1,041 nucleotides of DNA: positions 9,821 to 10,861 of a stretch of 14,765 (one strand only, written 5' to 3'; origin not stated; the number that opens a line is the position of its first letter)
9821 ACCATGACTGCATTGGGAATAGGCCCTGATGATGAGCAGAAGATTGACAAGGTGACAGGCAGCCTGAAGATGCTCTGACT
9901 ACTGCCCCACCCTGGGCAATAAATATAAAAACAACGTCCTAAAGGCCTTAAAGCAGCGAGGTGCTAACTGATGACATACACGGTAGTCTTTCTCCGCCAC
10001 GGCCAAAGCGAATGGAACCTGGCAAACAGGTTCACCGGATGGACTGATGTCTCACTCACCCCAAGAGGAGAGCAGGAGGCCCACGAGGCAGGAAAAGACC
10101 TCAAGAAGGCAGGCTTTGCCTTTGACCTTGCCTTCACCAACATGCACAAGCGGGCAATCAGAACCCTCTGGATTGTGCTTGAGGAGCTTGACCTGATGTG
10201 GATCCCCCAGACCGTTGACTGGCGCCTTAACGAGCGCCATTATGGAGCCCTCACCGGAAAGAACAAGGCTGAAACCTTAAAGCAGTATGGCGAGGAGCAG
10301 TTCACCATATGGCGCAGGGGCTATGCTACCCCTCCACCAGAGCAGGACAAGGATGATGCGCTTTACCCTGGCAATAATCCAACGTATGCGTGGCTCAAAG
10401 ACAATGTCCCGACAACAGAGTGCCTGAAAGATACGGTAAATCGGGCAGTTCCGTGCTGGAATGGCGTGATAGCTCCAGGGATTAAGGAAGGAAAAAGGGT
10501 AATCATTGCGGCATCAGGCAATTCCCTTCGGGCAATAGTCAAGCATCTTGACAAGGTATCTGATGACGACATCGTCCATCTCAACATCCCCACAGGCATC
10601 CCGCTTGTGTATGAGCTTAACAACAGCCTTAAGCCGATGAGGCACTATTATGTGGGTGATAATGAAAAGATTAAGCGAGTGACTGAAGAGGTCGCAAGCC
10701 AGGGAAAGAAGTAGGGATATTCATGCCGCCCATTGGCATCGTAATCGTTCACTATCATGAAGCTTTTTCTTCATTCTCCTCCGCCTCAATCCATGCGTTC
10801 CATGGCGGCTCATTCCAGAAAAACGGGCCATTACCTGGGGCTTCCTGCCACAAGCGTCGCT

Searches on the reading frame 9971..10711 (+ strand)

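Call 9: search_protein_families(library=ncbifam, proteins=[window:9971-10711:+], max_evalue=0.1)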
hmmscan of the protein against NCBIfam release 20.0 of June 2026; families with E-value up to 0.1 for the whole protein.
window:9971-10711:+ (247 aa): 19 families
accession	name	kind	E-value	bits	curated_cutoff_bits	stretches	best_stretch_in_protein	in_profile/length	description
NF010713.0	PRK14115.1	equivalog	8.6e-111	369.2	305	1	3-247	2-247/248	2,3-diphosphoglycerate-dependent phosphoglycerate mutase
TIGR01258.1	pgm_1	subfamily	8.1e-107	356.2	81.7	1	5-246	3-245/245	2,3-bisphosphoglycerate-dependent phosphoglycerate mutase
NF010718.0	PRK14120.1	equivalog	6.2e-94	313.9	366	1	1-247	3-249/249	phosphoglyceromutase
NF010716.0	PRK14118.1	equivalog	4.2e-83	278.1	409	1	5-228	3-227/227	2,3-diphosphoglycerate-dependent phosphoglycerate mutase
NF010715.0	PRK14117.1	equivalog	1.9e-78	263.1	421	1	5-229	4-229/230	phosphoglycerate mutase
NF010714.0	PRK14116.1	equivalog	4.6e-78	261.9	401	1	5-221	4-221/229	2,3-diphosphoglycerate-dependent phosphoglycerate mutase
NF010717.0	PRK14119.1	equivalog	4.5e-69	232.5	378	1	5-228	4-228/228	2,3-diphosphoglycerate-dependent phosphoglycerate mutase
NF002339.0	PRK01295.1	equivalog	1.4e-63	214.1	316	2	1-125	1-125/206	2,3-bisphosphoglycerate-dependent phosphoglycerate mutase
NF002217.0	PRK01112.1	equivalog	1.1e-54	185.2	320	3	146-219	145-218/228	2,3-bisphosphoglycerate-dependent phosphoglycerate mutase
TIGR03162.1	ribazole_cobC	equivalog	3.5e-15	55.9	162.9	2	5-117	1-105/176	alpha-ribazole phosphatase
NF011580.0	PRK15004.1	equivalog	3.9e-10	40.1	250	1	7-116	5-108/203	adenosylcobalamin/alpha-ribazole phosphatase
NF005567.0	PRK07238.1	equivalog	2e-09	37.3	326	1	4-122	179-293/378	bifunctional RNase H/acid phosphatase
NF038349.1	dPGM_arch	equivalog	3.7e-09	36.8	225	1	5-101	1-93/194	2,3-diphosphoglycerate-dependent phosphoglycerate mutase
NF045917.1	PhserinePhPspA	equivalog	4.2e-09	36.4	350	1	5-114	4-107/211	phosphoserine phosphatase PspA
NF009993.0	PRK13462.1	equivalog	7.6e-09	35.5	226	1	4-117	7-112/203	acid phosphatase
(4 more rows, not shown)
